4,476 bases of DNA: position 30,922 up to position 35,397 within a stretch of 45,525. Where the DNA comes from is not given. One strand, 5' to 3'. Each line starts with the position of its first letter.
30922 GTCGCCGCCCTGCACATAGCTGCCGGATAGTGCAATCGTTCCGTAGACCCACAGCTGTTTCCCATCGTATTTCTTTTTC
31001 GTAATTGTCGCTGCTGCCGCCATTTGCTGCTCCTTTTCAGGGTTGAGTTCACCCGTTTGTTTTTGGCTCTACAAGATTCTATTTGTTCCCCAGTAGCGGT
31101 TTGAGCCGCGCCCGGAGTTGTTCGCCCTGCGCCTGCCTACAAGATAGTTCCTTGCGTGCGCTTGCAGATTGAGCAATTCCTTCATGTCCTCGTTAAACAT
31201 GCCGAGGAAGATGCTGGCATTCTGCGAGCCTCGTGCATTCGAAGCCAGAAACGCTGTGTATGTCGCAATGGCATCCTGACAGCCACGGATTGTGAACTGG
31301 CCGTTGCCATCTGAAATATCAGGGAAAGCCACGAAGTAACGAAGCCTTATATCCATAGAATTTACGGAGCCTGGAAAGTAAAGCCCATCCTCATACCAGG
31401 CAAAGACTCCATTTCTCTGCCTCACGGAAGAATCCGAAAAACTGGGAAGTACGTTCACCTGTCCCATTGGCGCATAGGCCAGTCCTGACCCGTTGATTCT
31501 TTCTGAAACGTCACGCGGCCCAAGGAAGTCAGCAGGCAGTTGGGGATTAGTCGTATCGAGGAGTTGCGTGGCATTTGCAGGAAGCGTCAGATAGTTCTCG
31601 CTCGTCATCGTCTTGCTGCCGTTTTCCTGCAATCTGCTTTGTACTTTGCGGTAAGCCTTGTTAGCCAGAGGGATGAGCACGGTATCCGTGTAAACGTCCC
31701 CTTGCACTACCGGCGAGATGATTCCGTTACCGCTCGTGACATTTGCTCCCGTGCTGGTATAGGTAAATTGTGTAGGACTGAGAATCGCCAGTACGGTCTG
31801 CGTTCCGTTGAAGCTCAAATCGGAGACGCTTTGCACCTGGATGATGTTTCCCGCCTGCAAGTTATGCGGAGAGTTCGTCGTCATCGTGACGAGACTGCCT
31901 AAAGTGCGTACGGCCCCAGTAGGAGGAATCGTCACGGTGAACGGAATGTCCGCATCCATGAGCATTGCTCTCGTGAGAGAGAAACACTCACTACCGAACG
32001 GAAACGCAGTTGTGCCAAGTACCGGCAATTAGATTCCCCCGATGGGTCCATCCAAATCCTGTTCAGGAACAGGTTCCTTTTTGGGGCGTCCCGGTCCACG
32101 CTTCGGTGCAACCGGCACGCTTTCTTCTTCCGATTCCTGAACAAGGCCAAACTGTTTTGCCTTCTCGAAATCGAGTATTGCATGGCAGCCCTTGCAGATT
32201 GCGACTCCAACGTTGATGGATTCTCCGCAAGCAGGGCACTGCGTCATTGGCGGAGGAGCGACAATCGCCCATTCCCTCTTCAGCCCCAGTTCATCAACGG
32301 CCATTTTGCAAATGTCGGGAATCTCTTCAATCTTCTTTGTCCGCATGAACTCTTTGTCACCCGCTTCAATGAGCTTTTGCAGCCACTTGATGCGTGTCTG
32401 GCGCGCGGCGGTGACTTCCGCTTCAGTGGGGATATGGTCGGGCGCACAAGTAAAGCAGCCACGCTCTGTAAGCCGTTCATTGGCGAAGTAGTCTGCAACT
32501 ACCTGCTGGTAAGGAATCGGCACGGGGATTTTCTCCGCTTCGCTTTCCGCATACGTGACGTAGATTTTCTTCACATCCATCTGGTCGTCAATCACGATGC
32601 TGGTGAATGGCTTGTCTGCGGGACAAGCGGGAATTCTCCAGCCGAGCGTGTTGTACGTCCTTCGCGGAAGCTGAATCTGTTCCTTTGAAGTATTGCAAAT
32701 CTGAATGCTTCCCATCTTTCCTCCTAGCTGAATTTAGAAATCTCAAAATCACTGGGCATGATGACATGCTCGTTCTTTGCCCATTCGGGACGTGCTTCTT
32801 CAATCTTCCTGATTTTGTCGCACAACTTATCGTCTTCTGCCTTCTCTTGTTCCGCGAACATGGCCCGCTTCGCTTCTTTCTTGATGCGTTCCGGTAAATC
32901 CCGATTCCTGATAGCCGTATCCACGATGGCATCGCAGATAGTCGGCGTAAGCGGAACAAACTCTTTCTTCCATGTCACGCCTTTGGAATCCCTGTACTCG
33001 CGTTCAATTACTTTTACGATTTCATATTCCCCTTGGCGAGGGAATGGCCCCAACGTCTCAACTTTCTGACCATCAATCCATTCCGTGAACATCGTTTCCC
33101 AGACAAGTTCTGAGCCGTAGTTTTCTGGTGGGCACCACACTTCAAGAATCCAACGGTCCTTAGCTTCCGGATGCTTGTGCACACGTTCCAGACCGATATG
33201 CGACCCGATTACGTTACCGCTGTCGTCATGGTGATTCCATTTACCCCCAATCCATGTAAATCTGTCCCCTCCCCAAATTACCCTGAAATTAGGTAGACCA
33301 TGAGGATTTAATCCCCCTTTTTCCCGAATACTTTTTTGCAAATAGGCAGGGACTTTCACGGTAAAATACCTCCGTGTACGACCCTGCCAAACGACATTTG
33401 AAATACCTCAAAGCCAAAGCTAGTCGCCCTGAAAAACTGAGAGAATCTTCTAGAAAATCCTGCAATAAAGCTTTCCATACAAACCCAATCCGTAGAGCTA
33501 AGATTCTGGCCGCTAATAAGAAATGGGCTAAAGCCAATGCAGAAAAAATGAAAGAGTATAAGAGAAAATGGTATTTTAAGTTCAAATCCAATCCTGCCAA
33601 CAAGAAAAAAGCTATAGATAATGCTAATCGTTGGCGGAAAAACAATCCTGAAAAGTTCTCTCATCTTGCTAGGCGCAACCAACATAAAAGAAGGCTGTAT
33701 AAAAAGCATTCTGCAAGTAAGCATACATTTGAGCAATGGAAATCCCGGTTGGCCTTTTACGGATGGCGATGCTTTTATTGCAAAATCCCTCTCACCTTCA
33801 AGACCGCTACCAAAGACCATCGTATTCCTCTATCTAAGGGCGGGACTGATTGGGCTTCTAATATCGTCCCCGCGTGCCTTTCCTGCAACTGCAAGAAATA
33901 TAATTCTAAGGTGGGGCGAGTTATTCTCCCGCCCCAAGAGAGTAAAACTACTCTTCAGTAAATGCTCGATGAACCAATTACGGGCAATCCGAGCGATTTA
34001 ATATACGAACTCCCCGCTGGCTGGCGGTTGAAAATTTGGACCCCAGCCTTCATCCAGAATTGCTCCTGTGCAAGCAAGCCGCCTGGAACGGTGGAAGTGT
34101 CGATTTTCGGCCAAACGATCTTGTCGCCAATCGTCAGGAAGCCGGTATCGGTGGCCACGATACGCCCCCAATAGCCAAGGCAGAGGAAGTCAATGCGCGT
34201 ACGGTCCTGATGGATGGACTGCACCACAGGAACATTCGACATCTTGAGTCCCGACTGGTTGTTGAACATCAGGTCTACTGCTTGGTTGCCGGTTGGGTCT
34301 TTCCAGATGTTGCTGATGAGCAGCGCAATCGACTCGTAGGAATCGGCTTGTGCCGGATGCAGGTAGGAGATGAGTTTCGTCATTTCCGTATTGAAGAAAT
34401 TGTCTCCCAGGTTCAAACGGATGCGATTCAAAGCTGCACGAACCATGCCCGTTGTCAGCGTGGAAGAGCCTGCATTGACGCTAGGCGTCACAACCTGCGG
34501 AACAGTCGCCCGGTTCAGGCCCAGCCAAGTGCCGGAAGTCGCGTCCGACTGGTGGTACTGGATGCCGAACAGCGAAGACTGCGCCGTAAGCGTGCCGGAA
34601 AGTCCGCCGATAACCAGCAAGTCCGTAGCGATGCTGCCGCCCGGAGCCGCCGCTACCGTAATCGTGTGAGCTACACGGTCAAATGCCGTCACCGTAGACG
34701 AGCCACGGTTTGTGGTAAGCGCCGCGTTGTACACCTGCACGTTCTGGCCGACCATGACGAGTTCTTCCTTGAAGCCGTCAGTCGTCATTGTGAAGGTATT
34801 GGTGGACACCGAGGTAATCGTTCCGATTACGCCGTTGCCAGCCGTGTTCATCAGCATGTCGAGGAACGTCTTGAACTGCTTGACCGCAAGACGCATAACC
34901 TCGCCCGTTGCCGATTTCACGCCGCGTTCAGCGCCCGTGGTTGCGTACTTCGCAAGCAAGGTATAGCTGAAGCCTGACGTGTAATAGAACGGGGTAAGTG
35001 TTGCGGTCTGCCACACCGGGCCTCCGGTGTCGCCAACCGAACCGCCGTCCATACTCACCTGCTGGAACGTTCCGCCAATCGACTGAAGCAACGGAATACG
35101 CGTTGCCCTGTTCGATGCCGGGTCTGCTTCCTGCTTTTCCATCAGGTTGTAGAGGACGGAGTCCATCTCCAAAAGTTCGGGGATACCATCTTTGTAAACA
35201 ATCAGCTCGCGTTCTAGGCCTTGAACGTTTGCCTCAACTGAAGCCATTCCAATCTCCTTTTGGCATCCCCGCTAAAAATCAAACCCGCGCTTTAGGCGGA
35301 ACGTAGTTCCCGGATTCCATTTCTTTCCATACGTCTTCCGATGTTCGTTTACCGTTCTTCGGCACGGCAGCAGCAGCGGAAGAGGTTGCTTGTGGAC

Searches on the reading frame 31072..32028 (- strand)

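Call 56: search_protein_families(library=phrogs, proteins=[window:31072-32028:-], max_evalue=0.00001)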
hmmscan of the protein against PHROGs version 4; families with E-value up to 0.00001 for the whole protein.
window:31072-32028:- (319 aa): 2 families
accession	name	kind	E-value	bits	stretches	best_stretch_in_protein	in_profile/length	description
phrog_5838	-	head and packaging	9.5e-07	28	1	40-100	385-445/1106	virion structural protein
phrog_9998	-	unknown function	5.6e-06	26.8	1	38-104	44-110/401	-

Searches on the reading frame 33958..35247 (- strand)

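Call 56: search_protein_families(library=phrogs, proteins=[window:33958-35247:-], max_evalue=0.00001)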
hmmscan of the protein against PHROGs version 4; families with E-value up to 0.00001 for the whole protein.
window:33958-35247:- (430 aa): 1 family
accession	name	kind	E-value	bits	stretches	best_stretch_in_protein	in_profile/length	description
phrog_14242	-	head and packaging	1.2e-09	38.3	1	16-216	14-212/396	major head protein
